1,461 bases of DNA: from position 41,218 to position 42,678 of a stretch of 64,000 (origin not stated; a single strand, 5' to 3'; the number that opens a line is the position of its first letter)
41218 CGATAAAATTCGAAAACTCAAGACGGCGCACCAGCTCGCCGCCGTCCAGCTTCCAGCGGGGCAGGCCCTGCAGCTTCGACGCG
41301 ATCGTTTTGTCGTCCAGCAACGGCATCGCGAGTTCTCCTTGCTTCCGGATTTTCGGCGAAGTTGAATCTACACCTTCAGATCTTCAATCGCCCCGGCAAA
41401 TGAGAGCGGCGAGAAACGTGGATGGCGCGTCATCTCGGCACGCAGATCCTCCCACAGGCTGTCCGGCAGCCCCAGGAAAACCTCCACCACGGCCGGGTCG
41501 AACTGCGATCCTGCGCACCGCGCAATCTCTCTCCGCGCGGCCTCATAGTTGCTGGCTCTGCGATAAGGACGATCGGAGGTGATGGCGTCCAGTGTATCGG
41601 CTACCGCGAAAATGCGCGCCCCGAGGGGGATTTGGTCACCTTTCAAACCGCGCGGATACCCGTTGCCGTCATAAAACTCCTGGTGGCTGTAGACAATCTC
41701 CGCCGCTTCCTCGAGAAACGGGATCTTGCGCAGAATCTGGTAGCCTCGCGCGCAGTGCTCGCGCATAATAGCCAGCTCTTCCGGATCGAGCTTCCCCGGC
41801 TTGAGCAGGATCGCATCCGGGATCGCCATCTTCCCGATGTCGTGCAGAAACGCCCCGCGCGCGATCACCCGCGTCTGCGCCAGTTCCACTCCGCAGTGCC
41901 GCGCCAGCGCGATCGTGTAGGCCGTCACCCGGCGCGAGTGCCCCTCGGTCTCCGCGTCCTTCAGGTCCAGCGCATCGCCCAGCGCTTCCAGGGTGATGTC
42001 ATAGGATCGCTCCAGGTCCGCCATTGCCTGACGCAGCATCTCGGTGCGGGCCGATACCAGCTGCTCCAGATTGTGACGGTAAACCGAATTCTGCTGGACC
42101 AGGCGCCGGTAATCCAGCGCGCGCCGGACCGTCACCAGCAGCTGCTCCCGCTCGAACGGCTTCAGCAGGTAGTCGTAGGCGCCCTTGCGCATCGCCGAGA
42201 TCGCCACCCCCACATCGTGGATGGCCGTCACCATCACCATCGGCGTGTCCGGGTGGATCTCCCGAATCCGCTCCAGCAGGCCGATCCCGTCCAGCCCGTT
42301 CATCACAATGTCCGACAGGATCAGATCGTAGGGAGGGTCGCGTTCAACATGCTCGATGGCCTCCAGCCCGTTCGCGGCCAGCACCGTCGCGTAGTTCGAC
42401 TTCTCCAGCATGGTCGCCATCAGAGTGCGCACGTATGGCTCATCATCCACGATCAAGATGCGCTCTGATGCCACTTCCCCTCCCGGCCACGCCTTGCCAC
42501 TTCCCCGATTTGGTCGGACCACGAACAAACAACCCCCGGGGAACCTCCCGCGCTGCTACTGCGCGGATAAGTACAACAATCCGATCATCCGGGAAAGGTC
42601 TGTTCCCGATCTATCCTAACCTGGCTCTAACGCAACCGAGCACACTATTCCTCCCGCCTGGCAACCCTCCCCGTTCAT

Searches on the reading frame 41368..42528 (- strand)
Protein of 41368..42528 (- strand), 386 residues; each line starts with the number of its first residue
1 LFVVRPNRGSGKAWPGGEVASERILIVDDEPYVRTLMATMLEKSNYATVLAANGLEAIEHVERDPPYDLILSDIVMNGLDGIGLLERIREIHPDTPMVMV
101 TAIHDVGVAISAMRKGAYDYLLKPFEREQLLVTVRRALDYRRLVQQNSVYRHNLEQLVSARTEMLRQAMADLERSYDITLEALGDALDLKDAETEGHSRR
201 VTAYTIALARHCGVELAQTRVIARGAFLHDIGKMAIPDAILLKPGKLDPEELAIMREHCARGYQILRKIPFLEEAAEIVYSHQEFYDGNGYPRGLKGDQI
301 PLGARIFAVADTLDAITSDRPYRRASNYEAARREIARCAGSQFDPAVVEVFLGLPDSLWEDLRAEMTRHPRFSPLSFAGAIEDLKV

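Call 10: search_protein_families(library=pfam, proteins=[window:41368-42528:-], max_evalue=0.01)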
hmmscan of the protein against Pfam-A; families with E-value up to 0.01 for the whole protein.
window:41368-42528:- (386 aa): 3 families
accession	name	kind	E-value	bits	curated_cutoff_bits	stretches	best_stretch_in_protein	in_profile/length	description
PF13487.12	HD_5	-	2.9e-40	138.2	27.2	1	183-347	3-170/170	HD domain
PF00072.30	Response_reg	-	4.1e-29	101.4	30.2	1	24-134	1-110/111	Response regulator receiver domain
PF01966.28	HD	-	1.5e-18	67.6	22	1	196-315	3-115/116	HD domain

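Call 40: search_protein_families(library=ncbifam, proteins=[window:41368-42528:-], max_evalue=0.01)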
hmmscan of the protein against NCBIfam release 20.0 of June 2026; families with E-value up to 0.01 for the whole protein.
window:41368-42528:- (386 aa): 101 families (the best 25 are shown)
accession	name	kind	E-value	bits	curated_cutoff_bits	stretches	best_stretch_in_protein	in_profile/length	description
NF053512.1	nitric_RR_NosR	exception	4.1e-70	236.9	400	1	24-363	1-362/422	response regulator c-di-GMP phosphodiesterase, NosR family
NF051870.1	NAssimRespRegNtrX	equivalog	1.9e-29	102.9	600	1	23-155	3-136/452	nitrogen assimilation response regulator NtrX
NF008469.0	PRK11361.1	equivalog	1.9e-28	99.4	714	1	20-160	3-142/461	acetoacetate metabolism transcriptional regulator AtoC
TIGR01818.1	ntrC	equivalog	2.5e-26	92.5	558.6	1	24-151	1-127/463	nitrogen regulation protein NR(I)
NF045505.1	RR_RssB_Pseudo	equivalog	6.6e-26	91.3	700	1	21-157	5-141/394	two-component system response regulator RssB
NF047793.1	ResRegPgtA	equivalog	7.3e-25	87.6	650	1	22-179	6-163/414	two-component system response regulator PgtA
NF006900.1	PRK09390.1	equivalog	5.6e-24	84.8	255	1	22-172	5-154/203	response regulator FixJ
NF052313.1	T9SS_RR_PorX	equivalog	1.2e-22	80.4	300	1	23-160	2-140/513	T9SS response regulator signal transducer PorX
NF008176.1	PRK10923.1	equivalog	2.7e-21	75.7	620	1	23-169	5-145/469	nitrogen regulation protein NR(I)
NF045944.1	ResRegRpaBCyano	equivalog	3.1e-21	75.8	330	1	25-150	1-122/229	response regulator transcription factor RpaB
NF007689.0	PRK10365.1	equivalog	3.9e-21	75.4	760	1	23-148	7-131/441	sigma-54-dependent response regulator transcription factor ZraR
NF040689.1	MtrAB_MtrA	equivalog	9.1e-21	74.2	300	1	24-154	1-129/219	MtrAB system response regulator MtrA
NF041733.1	resp_reg_CseB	equivalog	2.1e-20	73.1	350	1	23-152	2-127/228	two-component system response regulator CseB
NF041946.1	LuxO_transreg_Vib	equivalog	1.5e-19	70.1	800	1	27-148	2-122/463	quorum-sensing sigma-54 dependent transcriptional regulator LuxO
NF007982.1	PRK10710.1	equivalog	3.6e-19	69.3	380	1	20-149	6-131/235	envelope stress response regulator BaeR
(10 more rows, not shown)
